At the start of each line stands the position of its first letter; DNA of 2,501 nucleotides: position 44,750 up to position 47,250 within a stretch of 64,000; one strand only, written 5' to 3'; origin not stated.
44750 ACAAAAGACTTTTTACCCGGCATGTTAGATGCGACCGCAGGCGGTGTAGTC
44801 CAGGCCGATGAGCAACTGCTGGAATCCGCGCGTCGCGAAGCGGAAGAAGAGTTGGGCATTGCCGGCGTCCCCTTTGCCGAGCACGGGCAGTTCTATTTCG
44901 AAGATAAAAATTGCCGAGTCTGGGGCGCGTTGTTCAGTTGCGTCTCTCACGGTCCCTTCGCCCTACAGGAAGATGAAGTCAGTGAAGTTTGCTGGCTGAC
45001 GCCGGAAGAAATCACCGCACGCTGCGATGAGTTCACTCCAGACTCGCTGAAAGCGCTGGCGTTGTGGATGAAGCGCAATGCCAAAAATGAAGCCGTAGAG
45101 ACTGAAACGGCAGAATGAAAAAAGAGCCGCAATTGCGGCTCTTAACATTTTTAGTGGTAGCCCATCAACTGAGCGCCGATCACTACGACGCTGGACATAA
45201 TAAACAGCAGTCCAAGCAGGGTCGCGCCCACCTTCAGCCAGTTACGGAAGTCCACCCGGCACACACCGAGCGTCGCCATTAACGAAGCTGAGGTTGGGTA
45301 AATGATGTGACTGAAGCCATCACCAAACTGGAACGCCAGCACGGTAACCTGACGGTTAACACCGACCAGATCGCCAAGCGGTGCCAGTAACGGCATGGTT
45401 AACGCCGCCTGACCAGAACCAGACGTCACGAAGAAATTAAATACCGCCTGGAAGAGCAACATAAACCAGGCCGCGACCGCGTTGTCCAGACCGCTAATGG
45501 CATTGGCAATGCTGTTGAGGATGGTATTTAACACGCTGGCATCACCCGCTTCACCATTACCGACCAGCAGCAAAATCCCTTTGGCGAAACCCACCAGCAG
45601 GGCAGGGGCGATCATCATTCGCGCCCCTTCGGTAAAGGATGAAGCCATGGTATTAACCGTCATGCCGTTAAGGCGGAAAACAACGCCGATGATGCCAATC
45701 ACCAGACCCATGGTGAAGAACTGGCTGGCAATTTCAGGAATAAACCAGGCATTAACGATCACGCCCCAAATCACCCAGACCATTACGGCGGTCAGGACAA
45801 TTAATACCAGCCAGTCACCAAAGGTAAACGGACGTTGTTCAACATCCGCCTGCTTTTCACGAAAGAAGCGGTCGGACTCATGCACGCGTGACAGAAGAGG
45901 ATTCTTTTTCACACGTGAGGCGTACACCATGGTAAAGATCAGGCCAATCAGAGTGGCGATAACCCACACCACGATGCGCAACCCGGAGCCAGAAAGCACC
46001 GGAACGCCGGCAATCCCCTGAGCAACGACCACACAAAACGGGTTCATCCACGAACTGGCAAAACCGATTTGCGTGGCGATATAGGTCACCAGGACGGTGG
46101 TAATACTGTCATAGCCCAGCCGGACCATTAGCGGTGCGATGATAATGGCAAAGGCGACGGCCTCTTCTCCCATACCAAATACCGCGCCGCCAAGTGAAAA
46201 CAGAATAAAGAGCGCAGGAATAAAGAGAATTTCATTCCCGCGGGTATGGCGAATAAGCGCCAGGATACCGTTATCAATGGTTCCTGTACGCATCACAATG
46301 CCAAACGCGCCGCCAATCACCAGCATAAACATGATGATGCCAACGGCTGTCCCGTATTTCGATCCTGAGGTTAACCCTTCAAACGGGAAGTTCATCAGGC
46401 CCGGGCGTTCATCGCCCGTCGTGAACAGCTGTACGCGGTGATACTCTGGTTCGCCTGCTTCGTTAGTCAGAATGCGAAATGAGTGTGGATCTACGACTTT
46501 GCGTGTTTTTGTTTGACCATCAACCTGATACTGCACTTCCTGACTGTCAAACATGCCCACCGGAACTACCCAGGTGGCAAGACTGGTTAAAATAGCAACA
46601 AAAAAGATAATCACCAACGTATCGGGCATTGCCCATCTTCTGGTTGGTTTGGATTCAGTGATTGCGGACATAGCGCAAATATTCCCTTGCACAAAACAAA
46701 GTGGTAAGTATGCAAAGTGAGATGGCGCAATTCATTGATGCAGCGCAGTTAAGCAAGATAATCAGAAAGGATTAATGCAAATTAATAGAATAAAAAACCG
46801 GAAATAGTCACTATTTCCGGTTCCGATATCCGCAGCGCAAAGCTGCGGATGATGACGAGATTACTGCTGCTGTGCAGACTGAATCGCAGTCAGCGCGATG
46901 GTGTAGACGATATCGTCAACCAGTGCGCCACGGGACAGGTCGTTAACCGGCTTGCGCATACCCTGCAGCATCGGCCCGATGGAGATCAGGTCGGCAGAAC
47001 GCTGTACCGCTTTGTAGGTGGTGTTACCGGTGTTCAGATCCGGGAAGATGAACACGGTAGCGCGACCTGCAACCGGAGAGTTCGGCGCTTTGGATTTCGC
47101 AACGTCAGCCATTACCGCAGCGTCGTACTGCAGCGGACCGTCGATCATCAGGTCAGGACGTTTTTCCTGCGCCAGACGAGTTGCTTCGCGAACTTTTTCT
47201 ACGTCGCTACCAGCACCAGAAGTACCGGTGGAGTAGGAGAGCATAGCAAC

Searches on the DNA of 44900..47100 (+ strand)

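Call 6: search_dna_similar(query=window:44900-47100:+, collection=ecoli_genomes, mode=near, max_rows=10)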
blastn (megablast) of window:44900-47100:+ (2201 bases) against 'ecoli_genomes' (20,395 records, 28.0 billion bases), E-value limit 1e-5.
Records with a match: 5425; places in all: 5427; records where one place covers at least 80% of the query: 5424.
Genomes with a match: 5425 of 5426; with a place that covers at least 80% of the query: 5424. Places per genome that has any: lowest 1, median 1, highest 2. On chromosomes: 5427 places; on plasmids: 0.
Best place of each record, by identity: >=99% 185; 95-99% 5240.
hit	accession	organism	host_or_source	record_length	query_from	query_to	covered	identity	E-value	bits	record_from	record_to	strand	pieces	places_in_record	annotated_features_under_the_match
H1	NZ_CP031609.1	Escherichia coli strain N3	Homo sapiens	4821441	1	2201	100%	99.6%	0e+0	4015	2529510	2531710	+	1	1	yfcC: putative basic amino acid antiporter YfcC | pta: phosphate acetyltransferase | yfcD: NUDIX hydrolase YfcD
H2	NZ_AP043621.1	Escherichia coli strain AST215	Homo sapiens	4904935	1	2201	100%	99.5%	0e+0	3999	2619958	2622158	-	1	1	yfcC: putative basic amino acid antiporter YfcC | pta: phosphate acetyltransferase | yfcD: NUDIX hydrolase YfcD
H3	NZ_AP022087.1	Escherichia coli strain WP4-S18-ESBL-07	-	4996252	1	2201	100%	99.4%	0e+0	3993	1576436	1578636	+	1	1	yfcC: putative basic amino acid antiporter YfcC | pta: phosphate acetyltransferase | yfcD: NUDIX hydrolase YfcD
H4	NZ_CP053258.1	Escherichia coli strain GF4-3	Guinea fowl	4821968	1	2201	100%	99.4%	0e+0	3993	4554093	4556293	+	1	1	yfcC: putative basic amino acid antiporter YfcC | pta: phosphate acetyltransferase | yfcD: NUDIX hydrolase YfcD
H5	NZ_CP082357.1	Escherichia coli strain VCSW7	Top soil and leaf litter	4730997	1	2201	100%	99.4%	0e+0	3993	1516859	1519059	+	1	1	yfcC: putative basic amino acid antiporter YfcC | pta: phosphate acetyltransferase | yfcD: NUDIX hydrolase YfcD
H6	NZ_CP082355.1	Escherichia coli strain VCSW5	Soil/drain sediment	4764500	1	2201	100%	99.4%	0e+0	3993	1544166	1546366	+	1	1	yfcC: putative basic amino acid antiporter YfcC | pta: phosphate acetyltransferase | yfcD: NUDIX hydrolase YfcD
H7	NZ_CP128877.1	Escherichia coli strain TUM14759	Homo sapiens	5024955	1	2201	100%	99.4%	0e+0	3993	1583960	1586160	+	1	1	yfcC: putative basic amino acid antiporter YfcC | pta: phosphate acetyltransferase | yfcD: NUDIX hydrolase YfcD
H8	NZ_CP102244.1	Escherichia coli O7:H15 strain ST70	Homo sapiens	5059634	1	2201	100%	99.4%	0e+0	3993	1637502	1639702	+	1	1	yfcC: putative basic amino acid antiporter YfcC | pta: phosphate acetyltransferase | yfcD: NUDIX hydrolase YfcD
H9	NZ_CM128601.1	Escherichia coli strain E300010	Homo sapiens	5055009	1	2201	100%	99.4%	0e+0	3993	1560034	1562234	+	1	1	yfcC: putative basic amino acid antiporter YfcC | pta: phosphate acetyltransferase | yfcD: NUDIX hydrolase YfcD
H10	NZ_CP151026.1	Escherichia coli strain 19KM1831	Dog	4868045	1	2201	100%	99.4%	0e+0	3993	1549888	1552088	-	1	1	yfcC: putative basic amino acid antiporter YfcC | pta: phosphate acetyltransferase | yfcD: NUDIX hydrolase YfcD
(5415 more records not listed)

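Call 9: get_annotated_region(hit=H1, flank=5000)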
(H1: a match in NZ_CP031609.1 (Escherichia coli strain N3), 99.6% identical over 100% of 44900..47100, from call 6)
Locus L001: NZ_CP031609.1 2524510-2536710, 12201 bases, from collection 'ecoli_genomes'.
description: Escherichia coli strain N3 chromosome, complete genome
organism: Escherichia coli strain N3 (NCBI taxid 562)
replicon: chromosome; assembly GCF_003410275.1
host: Homo sapiens; source: Rectal swab; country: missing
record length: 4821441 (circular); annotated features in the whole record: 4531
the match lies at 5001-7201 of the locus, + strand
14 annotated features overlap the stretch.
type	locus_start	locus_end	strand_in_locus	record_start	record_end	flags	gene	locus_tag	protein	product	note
CDS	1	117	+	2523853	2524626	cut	hisP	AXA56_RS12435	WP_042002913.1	histidine ABC transporter ATP-binding protein HisP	-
CDS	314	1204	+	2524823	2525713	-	rpnB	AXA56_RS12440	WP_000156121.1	recombination-promoting nuclease RpnB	-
CDS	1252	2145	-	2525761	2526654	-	yfcH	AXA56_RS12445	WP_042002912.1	TIGR01777 family oxidoreductase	-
CDS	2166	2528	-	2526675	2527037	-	folX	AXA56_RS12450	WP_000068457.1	dihydroneopterin triphosphate 2'-epimerase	-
CDS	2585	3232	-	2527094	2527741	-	yfcG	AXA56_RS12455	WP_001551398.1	GSH-dependent disulfide bond oxidoreductase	-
CDS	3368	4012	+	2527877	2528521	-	yfcF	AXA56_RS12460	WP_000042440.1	glutathione transferase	-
CDS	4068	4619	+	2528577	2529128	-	yfcE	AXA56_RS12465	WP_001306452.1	phosphodiesterase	-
CDS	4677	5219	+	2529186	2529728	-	yfcD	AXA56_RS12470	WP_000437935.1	NUDIX hydrolase YfcD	-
CDS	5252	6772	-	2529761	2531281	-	yfcC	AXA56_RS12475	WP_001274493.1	putative basic amino acid antiporter YfcC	-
CDS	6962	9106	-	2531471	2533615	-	pta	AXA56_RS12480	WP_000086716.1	phosphate acetyltransferase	-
CDS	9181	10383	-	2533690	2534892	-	ackA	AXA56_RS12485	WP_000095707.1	acetate kinase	-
CDS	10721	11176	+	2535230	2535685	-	yfbV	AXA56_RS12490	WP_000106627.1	terminus macrodomain insulation protein YfbV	-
CDS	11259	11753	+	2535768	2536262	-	yfbU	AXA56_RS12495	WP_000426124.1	YfbU family protein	-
CDS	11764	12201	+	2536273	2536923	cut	hxpA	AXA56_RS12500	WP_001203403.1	hexitol phosphatase HxpA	-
